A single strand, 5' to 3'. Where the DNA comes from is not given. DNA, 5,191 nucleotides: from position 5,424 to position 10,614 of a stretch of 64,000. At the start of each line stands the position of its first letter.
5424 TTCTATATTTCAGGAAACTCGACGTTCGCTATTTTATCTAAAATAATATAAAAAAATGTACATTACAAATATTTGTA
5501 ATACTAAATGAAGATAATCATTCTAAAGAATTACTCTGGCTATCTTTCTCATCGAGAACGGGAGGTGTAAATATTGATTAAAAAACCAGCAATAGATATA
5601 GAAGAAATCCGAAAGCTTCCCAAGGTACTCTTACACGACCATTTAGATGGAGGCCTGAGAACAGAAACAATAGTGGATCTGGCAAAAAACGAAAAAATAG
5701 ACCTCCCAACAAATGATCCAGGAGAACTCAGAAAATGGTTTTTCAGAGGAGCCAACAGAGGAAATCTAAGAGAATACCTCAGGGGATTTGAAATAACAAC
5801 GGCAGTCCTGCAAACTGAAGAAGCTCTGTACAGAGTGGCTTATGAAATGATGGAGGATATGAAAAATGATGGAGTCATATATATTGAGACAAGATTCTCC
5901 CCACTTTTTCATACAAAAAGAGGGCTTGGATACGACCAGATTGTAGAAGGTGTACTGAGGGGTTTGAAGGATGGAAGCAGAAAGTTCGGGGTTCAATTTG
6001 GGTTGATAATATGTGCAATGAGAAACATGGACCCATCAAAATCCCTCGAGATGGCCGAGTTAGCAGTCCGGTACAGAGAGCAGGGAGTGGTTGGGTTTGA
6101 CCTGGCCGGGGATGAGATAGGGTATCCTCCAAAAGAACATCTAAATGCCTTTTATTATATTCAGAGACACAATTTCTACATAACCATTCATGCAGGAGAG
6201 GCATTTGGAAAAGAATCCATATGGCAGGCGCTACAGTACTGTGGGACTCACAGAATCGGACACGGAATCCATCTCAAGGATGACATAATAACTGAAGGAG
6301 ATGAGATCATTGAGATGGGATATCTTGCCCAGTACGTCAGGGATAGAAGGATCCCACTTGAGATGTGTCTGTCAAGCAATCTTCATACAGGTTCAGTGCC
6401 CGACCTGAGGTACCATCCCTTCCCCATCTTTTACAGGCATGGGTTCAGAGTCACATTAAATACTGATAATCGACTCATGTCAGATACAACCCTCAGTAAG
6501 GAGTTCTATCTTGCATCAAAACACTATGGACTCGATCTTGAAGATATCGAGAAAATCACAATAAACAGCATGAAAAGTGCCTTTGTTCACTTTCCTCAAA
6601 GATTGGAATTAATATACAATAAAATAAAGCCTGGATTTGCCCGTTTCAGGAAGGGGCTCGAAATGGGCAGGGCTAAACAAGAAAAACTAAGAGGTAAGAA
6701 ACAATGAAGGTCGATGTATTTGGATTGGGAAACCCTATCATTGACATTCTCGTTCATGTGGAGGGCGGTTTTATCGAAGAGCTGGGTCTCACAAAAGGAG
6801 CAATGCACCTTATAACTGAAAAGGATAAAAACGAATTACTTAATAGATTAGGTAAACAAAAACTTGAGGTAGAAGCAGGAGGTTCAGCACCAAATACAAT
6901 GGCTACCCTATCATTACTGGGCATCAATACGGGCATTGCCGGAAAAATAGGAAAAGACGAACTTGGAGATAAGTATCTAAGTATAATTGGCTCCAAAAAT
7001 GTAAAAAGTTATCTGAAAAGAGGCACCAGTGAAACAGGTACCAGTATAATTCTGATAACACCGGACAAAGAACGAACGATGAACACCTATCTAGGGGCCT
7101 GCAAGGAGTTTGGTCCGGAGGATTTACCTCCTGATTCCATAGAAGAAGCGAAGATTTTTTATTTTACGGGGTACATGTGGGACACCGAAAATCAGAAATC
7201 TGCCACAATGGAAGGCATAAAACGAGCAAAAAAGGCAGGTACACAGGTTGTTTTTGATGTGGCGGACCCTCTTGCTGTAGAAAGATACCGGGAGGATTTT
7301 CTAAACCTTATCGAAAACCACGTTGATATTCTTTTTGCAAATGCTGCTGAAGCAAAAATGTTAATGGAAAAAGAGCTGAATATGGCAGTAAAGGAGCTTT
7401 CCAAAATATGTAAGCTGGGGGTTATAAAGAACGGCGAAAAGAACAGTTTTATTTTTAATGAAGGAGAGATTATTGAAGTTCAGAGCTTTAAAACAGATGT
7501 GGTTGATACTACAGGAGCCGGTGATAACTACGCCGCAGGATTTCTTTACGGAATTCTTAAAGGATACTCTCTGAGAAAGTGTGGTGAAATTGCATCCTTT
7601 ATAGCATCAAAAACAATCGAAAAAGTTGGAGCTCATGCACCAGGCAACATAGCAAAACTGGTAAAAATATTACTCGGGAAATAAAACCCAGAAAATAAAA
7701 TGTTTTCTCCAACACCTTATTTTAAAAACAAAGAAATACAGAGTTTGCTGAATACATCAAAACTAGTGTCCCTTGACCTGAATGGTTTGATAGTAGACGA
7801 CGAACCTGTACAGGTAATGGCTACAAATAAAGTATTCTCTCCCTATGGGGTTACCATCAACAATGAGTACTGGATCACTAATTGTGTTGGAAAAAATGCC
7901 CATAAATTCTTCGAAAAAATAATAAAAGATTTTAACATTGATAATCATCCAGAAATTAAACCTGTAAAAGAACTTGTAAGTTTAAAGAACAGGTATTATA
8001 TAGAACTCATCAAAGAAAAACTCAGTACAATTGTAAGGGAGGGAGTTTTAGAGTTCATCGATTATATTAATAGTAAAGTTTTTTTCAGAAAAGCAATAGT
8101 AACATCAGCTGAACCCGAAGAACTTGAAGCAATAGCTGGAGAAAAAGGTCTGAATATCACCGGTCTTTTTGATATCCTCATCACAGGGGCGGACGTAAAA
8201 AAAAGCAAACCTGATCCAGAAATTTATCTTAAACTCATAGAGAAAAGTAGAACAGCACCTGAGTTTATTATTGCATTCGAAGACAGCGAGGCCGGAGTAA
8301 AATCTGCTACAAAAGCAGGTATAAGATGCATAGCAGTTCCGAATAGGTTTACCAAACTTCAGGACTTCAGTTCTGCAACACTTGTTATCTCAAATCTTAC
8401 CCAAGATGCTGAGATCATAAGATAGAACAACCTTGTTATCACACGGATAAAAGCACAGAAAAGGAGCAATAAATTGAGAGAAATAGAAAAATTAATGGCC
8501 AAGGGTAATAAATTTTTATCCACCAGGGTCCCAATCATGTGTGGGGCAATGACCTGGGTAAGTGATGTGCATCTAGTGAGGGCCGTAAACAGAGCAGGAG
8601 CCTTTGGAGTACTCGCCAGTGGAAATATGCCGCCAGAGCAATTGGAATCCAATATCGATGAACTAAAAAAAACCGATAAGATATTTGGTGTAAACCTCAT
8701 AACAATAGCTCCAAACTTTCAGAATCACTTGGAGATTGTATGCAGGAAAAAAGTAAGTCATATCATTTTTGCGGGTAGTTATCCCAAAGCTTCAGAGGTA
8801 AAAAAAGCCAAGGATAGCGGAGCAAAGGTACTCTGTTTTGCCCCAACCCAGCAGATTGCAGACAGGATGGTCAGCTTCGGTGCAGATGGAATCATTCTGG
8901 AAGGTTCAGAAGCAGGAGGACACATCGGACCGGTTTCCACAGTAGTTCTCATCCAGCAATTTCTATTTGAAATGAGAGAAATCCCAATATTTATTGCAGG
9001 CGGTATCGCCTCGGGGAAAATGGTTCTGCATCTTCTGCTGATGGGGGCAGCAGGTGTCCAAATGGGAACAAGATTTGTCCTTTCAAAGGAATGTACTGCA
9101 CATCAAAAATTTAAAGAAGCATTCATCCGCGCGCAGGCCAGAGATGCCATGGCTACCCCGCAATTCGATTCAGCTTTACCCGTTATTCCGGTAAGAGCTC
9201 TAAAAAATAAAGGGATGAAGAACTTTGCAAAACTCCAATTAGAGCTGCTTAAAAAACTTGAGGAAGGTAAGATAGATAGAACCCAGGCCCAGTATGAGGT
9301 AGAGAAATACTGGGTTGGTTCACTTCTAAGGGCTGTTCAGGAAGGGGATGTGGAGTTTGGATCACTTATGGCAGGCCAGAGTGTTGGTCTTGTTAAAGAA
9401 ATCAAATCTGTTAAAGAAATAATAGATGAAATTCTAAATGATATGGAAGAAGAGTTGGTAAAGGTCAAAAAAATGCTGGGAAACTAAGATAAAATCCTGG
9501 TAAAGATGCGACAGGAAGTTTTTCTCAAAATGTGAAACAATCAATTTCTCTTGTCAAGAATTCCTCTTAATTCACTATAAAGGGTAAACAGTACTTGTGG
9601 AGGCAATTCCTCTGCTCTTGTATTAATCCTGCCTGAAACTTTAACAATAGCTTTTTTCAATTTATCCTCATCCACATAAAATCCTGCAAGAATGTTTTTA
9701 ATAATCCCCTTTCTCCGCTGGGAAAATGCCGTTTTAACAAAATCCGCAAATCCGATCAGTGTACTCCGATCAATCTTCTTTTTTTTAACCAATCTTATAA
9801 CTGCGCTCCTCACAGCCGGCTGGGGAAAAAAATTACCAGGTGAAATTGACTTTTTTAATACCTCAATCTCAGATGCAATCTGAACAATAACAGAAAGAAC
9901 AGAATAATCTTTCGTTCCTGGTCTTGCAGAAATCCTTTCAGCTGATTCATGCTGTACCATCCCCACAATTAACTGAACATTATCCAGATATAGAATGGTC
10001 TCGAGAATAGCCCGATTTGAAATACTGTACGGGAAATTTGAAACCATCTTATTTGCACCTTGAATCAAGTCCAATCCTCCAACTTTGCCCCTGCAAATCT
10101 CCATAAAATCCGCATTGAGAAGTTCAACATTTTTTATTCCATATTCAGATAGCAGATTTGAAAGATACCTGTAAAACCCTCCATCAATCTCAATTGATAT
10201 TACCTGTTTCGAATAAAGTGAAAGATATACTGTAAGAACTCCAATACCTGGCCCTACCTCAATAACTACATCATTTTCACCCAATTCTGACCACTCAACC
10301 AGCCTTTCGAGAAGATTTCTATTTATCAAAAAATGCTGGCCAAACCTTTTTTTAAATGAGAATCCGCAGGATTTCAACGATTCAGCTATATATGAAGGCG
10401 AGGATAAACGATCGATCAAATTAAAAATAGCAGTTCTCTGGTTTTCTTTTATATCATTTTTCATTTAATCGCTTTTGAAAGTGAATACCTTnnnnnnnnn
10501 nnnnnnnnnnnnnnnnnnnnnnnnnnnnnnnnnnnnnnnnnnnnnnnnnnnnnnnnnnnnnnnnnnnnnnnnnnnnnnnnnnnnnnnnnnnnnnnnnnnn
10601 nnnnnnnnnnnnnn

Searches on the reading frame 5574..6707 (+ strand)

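Call 38: search_protein_families(library=pfam, proteins=[window:5574-6707:+], max_evalue=0.00001)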
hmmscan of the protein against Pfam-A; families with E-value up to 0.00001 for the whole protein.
window:5574-6707:+ (377 aa): 1 family
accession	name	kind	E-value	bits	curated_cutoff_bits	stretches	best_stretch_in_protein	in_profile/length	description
PF00962.28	A_deaminase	-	2e-101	339.8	27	1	16-347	1-324/330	Adenosine deaminase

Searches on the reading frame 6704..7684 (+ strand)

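Call 38: search_protein_families(library=pfam, proteins=[window:6704-7684:+], max_evalue=0.00001)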
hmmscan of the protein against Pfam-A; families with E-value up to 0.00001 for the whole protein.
window:6704-7684:+ (326 aa): 1 family
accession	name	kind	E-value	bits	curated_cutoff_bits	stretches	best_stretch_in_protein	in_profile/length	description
PF00294.29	PfkB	-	4.9e-50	171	25.8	1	51-312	28-297/302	pfkB family carbohydrate kinase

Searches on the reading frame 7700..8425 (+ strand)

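Call 38: search_protein_families(library=pfam, proteins=[window:7700-8425:+], max_evalue=0.00001)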
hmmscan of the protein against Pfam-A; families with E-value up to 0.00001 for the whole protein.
window:7700-8425:+ (241 aa): 2 families
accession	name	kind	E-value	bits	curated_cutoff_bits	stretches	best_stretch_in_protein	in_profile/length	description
PF13419.12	HAD_2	-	1e-23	84.8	23.8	1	26-213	4-178/178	Haloacid dehalogenase-like hydrolase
PF00702.32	Hydrolase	-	4.4e-17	63.5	26.4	1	21-207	2-191/191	haloacid dehalogenase-like hydrolase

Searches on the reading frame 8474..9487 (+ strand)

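Call 38: search_protein_families(library=pfam, proteins=[window:8474-9487:+], max_evalue=0.00001)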
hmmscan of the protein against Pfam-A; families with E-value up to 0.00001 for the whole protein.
window:8474-9487:+ (337 aa): 2 families
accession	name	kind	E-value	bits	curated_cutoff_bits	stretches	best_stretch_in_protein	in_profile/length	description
PF03060.21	NMO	-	6.5e-47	161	28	2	79-322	99-330/331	Nitronate monooxygenase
PF00478.31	IMPDH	-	3.5e-09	36.6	25.6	1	13-198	29-173/345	IMP dehydrogenase / GMP reductase domain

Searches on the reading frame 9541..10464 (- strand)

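Call 38: search_protein_families(library=pfam, proteins=[window:9541-10464:-], max_evalue=0.00001)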
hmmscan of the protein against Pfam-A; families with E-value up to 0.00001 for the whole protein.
window:9541-10464:- (307 aa): 1 family
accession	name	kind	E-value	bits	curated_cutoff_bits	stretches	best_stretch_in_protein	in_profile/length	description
PF00398.26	RrnaAD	-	1.8e-44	152.3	24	1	35-271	2-237/263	Ribosomal RNA adenine dimethylase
